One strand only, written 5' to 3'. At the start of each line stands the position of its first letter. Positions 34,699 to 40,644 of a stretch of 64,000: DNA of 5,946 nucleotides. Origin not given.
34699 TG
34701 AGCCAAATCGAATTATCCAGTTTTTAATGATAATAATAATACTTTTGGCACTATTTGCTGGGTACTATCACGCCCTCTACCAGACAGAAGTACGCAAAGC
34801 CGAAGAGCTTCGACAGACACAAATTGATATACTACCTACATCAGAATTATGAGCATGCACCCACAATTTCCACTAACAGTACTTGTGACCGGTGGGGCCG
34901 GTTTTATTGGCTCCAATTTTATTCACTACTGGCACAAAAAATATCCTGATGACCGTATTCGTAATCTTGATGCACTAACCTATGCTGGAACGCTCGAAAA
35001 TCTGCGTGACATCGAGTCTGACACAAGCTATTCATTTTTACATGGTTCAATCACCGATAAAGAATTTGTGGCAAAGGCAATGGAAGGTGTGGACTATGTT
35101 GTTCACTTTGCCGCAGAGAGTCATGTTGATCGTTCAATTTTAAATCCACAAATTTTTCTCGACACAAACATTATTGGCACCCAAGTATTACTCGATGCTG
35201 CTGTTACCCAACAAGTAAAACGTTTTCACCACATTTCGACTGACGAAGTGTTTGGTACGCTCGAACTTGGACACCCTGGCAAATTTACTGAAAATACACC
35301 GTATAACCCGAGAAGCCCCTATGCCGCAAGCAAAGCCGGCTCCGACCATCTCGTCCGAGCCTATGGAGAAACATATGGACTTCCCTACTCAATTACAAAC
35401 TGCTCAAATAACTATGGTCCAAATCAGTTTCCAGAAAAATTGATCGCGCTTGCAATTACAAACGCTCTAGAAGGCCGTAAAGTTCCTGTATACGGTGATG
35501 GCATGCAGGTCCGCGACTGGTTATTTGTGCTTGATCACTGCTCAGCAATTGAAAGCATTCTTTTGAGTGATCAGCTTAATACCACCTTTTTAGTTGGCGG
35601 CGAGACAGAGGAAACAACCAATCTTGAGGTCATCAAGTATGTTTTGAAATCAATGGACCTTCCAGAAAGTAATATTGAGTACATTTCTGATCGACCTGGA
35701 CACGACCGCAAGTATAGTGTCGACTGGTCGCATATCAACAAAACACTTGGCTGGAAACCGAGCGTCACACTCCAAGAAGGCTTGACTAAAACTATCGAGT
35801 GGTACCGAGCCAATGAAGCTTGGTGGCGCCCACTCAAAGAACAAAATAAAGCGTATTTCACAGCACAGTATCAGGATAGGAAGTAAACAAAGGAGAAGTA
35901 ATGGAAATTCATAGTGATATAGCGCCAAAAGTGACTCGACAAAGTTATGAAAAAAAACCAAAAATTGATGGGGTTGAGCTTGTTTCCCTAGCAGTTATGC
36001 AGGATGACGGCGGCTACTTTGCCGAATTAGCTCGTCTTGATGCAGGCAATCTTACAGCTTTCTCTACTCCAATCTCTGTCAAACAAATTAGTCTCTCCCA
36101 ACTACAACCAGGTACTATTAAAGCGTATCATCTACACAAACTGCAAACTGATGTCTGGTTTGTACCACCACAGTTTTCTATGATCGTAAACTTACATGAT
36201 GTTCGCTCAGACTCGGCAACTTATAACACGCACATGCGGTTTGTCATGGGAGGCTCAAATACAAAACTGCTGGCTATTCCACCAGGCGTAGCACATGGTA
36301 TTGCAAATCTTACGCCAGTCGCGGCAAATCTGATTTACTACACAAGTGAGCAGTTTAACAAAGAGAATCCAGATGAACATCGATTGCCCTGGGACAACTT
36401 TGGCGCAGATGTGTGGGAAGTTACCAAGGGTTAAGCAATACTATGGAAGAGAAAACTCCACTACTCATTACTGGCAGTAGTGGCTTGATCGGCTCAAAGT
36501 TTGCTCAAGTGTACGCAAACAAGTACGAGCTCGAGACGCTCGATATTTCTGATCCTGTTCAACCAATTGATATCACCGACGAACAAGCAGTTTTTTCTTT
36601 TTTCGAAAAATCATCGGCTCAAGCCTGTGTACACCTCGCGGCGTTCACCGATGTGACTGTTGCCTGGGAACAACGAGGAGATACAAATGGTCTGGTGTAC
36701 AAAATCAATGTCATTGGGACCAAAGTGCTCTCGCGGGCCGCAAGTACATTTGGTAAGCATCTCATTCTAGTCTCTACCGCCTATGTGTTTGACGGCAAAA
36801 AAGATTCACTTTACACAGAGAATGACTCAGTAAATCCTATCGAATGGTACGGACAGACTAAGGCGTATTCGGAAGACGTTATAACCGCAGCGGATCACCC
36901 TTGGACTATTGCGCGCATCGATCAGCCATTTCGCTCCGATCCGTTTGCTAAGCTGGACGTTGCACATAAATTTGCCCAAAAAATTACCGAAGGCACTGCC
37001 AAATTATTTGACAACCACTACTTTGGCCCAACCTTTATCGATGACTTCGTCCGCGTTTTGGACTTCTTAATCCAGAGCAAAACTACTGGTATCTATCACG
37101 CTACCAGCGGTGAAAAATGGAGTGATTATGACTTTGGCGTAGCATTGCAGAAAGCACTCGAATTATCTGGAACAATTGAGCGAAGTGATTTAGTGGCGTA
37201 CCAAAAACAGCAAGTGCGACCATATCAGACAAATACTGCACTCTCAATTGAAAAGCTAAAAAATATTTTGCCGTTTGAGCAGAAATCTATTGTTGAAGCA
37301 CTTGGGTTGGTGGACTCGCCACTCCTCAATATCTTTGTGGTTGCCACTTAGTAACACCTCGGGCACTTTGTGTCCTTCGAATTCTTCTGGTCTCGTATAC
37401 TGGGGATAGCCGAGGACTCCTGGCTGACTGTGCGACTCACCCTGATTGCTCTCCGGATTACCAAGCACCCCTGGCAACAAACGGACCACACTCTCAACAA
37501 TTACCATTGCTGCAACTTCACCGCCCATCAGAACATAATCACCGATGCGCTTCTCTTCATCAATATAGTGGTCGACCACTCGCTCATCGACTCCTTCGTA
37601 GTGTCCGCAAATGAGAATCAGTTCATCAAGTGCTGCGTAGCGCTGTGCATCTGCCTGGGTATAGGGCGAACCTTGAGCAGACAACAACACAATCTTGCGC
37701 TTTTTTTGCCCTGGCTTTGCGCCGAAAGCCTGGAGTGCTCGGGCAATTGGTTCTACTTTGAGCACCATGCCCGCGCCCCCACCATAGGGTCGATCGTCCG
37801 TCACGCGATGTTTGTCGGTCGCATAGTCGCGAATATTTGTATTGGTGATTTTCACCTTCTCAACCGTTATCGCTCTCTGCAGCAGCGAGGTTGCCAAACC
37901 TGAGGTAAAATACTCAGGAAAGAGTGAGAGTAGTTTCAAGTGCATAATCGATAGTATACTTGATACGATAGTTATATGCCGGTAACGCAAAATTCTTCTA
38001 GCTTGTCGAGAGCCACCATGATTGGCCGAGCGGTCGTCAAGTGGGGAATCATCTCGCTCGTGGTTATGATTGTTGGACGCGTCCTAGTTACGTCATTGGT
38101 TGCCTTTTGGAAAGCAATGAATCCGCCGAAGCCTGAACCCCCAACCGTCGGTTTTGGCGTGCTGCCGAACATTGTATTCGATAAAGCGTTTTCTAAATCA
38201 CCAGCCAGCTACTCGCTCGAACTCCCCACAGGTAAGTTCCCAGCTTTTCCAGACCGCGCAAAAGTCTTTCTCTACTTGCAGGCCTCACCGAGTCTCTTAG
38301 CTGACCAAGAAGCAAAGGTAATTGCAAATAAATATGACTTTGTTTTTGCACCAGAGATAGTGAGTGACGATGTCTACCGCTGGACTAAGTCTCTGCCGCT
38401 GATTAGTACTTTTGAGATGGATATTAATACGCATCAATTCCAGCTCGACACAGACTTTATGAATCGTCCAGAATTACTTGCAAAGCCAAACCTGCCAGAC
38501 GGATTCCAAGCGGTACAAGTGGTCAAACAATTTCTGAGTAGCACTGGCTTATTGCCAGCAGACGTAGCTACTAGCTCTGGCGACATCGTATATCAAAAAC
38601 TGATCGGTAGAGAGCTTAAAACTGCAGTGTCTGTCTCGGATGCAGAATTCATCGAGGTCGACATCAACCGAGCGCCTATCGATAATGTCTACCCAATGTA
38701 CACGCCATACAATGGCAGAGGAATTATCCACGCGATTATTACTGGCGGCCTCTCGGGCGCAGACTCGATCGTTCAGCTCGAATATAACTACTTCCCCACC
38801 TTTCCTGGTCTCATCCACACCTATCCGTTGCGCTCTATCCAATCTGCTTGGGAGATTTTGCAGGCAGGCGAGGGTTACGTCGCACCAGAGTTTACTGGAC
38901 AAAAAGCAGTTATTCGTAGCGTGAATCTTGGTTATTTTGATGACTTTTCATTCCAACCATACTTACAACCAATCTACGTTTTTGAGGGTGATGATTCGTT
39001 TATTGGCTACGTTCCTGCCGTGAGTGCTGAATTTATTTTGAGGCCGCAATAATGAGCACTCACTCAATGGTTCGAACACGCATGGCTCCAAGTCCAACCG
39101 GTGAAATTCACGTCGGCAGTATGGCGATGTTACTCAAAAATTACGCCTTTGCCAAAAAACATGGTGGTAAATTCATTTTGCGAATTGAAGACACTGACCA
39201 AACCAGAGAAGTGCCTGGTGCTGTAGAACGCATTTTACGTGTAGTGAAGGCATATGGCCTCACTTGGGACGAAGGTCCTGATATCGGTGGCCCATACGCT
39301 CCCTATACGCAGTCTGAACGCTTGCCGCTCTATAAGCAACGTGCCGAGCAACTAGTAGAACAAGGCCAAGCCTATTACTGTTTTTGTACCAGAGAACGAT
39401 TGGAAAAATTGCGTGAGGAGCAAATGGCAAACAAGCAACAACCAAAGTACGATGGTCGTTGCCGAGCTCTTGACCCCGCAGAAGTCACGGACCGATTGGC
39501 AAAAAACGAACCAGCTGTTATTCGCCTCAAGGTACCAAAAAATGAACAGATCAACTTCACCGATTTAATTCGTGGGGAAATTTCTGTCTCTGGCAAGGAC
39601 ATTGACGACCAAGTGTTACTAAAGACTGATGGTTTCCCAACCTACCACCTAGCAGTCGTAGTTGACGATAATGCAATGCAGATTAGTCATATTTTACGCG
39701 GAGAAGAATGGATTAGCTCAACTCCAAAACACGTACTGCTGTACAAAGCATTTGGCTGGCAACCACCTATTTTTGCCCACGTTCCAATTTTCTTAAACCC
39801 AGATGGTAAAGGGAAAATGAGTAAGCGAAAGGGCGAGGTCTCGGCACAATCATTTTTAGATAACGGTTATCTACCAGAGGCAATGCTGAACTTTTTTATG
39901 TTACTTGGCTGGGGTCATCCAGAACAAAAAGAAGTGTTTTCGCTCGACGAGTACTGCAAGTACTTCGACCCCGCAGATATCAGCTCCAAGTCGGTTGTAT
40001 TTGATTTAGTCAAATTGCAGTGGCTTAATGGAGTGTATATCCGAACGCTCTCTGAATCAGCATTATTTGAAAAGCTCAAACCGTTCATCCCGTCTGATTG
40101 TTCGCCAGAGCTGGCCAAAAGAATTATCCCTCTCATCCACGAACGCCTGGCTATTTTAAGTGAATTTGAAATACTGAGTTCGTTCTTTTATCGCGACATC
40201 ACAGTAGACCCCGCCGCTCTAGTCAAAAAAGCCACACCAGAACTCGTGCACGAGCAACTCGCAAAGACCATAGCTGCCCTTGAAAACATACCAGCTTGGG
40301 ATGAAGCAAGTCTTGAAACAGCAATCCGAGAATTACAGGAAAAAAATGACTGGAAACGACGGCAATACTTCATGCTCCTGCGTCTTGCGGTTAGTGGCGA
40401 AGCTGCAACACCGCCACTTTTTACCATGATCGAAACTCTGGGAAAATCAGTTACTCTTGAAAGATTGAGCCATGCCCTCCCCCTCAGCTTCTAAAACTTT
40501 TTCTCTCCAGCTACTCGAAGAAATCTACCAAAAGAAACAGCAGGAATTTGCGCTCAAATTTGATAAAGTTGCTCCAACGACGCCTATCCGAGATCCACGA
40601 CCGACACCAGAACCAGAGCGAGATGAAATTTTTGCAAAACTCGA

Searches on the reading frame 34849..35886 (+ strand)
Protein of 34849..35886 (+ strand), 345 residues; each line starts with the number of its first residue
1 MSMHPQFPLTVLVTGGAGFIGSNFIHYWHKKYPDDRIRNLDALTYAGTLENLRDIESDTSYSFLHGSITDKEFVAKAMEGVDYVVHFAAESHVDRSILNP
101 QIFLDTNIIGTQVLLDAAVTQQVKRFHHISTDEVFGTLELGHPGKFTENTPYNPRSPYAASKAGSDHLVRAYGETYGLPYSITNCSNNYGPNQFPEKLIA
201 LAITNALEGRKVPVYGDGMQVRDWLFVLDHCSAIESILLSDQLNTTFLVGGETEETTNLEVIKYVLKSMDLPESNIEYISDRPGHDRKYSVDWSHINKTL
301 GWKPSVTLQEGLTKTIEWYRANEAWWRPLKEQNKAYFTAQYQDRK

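Call 5: search_protein_families(library=pfam, proteins=[window:34849-35886:+], max_evalue=0.01)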
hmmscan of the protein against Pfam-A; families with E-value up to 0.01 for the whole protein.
window:34849-35886:+ (345 aa): 8 families
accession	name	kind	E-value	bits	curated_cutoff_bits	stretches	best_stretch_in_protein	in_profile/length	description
PF16363.11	GDP_Man_Dehyd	-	2.5e-79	267.6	27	1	12-315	1-332/332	GDP-mannose 4,6 dehydratase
PF01370.27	Epimerase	-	5.2e-62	209.8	20.9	1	11-240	1-227/240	NAD dependent epimerase/dehydratase family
PF01073.25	3Beta_HSD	-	1.1e-20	74.2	22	1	12-171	1-159/280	3-beta hydroxysteroid dehydrogenase/isomerase family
PF02719.21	Polysacc_synt_2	-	1e-16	61.5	20.2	1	11-133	1-130/293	Polysaccharide biosynthesis protein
PF07993.18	NAD_binding_4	-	4.1e-13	49.5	20.1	1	73-187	81-206/258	Male sterility protein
PF04321.23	RmlD_sub_bind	-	7.5e-10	38.8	27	1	11-175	3-142/287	RmlD substrate binding domain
PF13460.12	NAD_binding_10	-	1.3e-07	32.1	27.2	1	50-174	30-136/184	NAD(P)H-binding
PF05368.20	NmrA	-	0.0015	18.6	27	1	10-126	4-102/298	NmrA-like family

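Call 63: search_protein_families(library=ncbifam, proteins=[window:34849-35886:+], max_evalue=0.00001)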
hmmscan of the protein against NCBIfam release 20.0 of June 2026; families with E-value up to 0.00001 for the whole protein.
window:34849-35886:+ (345 aa): 23 families
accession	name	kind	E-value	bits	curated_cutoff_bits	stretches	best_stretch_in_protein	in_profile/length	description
TIGR01181.1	dTDP_gluc_dehyt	equivalog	2e-135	451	365.1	1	11-329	2-321/321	dTDP-glucose 4,6-dehydratase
NF007490.0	PRK10084.1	subfamily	1e-102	343.8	649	1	10-336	2-351/361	dTDP-glucose 4,6-dehydratase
NF007582.0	PRK10217.1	equivalog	5.5e-96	321.7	698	1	11-331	4-343/355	dTDP-glucose 4,6-dehydratase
TIGR04180.1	EDH_00030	hypoth_equivalog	4.9e-40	137.4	475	1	11-304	1-294/297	NAD-dependent 4,6-dehydratase LegB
TIGR01179.1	galE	equivalog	3.8e-29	101.5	262.3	1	11-322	2-328/332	UDP-glucose 4-epimerase GalE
TIGR02622.1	CDP_4_6_dhtase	equivalog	2.9e-22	79.3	278.45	1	10-321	6-332/352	CDP-glucose 4,6-dehydratase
TIGR02197.1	heptose_epim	equivalog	1.6e-21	76.8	274.6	1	11-321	1-315/316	ADP-glyceromanno-heptose 6-epimerase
TIGR03466.1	HpnA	hypoth_equivalog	3.1e-19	69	367.65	1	10-215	2-196/327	hopanoid-associated sugar epimerase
TIGR03589.1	PseB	equivalog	1.5e-18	66.8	407.75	1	10-143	6-137/324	UDP-N-acetylglucosamine 4,6-dehydratase (inverting)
TIGR01472.1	gmd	equivalog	1e-17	64.4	415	1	56-258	50-259/342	GDP-mannose 4,6-dehydratase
NF011728.1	PRK15181.1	equivalog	2.8e-16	59.5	760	1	9-320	16-338/348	Vi polysaccharide biosynthesis UDP-N-acetylglucosaminuronic acid C-4 epimerase TviC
NF007956.0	PRK10675.1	subfamily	3.7e-16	59.2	394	1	10-164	2-155/338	UDP-glucose 4-epimerase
NF052578.1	StrlDmthSdmBMthl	equivalog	4.2e-14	53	600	1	9-211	1-192/328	sterol demethylase protein SdmB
NF042422.1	oxyalk_red_OleD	equivalog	7.1e-14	51.9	580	1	10-171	2-152/329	2-alkyl-3-oxoalkanoate reductase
NF041293.1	G6PDh_Azf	equivalog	1.7e-11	44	400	1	10-177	4-171/252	NAD-dependent glucose-6-phosphate dehydrogenase Azf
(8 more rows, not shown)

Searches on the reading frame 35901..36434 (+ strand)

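Call 5: search_protein_families(library=pfam, proteins=[window:35901-36434:+], max_evalue=0.01)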
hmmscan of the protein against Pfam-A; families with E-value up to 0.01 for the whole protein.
window:35901-36434:+ (177 aa): 2 families
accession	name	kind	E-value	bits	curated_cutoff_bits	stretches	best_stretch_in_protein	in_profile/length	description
PF00908.23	dTDP_sugar_isom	-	2.9e-13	50.3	27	1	21-165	3-144/168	dTDP-4-dehydrorhamnose 3,5-epimerase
PF14667.12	Polysacc_synt_C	-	2.1e-07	31.5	28.7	1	49-159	6-110/111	Polysaccharide biosynthesis C-terminal domain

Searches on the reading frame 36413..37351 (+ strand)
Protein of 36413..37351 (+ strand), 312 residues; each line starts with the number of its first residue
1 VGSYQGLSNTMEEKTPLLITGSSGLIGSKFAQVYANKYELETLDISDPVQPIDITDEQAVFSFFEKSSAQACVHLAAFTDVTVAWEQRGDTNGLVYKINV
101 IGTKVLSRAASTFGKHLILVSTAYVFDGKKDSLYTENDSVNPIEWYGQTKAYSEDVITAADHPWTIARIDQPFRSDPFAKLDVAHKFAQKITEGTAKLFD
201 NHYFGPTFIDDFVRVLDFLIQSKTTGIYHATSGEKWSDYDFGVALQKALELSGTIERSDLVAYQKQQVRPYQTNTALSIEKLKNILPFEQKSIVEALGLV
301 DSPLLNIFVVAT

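Call 5: search_protein_families(library=pfam, proteins=[window:36413-37351:+], max_evalue=0.01)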
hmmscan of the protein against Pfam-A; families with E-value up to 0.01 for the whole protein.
window:36413-37351:+ (312 aa): 7 families
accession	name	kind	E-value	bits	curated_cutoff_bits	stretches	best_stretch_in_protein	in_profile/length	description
PF04321.23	RmlD_sub_bind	-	1.6e-39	136.2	27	1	17-293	3-274/287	RmlD substrate binding domain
PF01370.27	Epimerase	-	1.1e-15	58.1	20.9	1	18-162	2-158/240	NAD dependent epimerase/dehydratase family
PF16363.11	GDP_Man_Dehyd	-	2e-15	57.5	27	1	50-293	57-324/332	GDP-mannose 4,6 dehydratase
PF02719.21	Polysacc_synt_2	-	5.7e-07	29.4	20.2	1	52-162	61-154/293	Polysaccharide biosynthesis protein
PF01073.25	3Beta_HSD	-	5e-06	26.2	22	1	40-161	41-161/280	3-beta hydroxysteroid dehydrogenase/isomerase family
PF07993.18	NAD_binding_4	-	7.8e-06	25.7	20.1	1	70-169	90-204/258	Male sterility protein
PF13460.12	NAD_binding_10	-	0.008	16.5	27.2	0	93-169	77-143/184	NAD(P)H-binding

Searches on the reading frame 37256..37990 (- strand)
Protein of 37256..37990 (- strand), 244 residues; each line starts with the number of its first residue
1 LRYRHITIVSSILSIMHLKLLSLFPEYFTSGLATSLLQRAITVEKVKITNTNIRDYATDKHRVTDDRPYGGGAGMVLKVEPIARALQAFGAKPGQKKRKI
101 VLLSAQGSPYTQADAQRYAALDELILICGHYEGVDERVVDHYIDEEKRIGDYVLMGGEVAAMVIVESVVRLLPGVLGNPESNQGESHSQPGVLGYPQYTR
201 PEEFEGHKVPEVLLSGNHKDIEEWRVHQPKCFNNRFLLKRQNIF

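Call 36: search_protein_families(library=pfam, proteins=[window:37256-37990:-], max_evalue=0.01)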
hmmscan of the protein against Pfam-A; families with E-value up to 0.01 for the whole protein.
window:37256-37990:- (244 aa): 1 family
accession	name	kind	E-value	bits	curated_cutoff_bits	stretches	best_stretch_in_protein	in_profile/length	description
PF01746.26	tRNA_m1G_MT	-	3.1e-55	187.4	27.3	1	38-227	2-184/195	tRNA (Guanine-1)-methyltransferase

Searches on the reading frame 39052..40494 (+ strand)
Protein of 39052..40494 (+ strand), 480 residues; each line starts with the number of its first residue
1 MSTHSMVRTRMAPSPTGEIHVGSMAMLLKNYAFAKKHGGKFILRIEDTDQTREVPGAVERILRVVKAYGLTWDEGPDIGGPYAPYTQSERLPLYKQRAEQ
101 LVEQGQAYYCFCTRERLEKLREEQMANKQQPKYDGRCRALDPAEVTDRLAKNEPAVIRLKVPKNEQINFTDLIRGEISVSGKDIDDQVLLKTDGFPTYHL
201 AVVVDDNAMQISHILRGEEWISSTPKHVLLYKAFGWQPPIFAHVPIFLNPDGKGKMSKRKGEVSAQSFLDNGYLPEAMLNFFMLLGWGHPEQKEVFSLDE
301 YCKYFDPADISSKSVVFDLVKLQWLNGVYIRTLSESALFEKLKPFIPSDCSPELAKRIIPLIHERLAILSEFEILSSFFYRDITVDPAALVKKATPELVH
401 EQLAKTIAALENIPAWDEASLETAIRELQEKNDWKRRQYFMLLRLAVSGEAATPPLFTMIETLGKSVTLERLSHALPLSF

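Call 9: search_protein_families(library=pfam, proteins=[window:39052-40494:+], max_evalue=0.001)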
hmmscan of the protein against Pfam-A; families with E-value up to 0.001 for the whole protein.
window:39052-40494:+ (480 aa): 2 families
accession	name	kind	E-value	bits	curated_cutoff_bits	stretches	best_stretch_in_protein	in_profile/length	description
PF00749.27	tRNA-synt_1c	-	1.6e-101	339.8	23.4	1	6-324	1-314/314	tRNA synthetases class I (E and Q), catalytic domain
PF19269.4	Anticodon_2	-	6.9e-30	104.7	23.6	1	338-476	2-141/141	Anticodon binding domain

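Call 12: find_encoding_contigs(protein=window:39052-40494:+, flank=3000, max_places=4)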
Protein window:39052-40494:+ (480 aa): 1 contig read that carries it; 1 place shown.
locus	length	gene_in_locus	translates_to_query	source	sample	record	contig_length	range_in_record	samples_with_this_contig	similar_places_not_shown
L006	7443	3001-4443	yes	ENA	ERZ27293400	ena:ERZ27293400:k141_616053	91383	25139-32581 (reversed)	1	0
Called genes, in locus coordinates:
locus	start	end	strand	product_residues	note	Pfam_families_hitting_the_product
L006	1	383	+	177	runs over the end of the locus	PF00908:dTDP_sugar_isom, PF14667:Polysacc_synt_C (weak)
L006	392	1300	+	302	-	PF01073:3Beta_HSD (weak), PF01370:Epimerase, PF02719:Polysacc_synt_2 (faint), PF04321:RmlD_sub_bind, PF16363:GDP_Man_Dehyd, PF07993:NAD_binding_4 (weak)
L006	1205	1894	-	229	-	PF01746:tRNA_m1G_MT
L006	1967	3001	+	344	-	-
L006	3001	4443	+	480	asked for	PF00749:tRNA-synt_1c, PF19269:Anticodon_2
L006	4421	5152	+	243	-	-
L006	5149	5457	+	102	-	-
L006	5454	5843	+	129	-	PF02130:YbeY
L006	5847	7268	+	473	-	PF13177:DNA_pol3_delta2, PF13604:AAA_30 (weak), PF00004:AAA, PF07728:AAA_5 (weak), PF13401:AAA_22 (weak), PF22608:DNAX_ATPase_lid (weak)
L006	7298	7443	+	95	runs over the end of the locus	PF02575:YbaB_DNA_bd (weak)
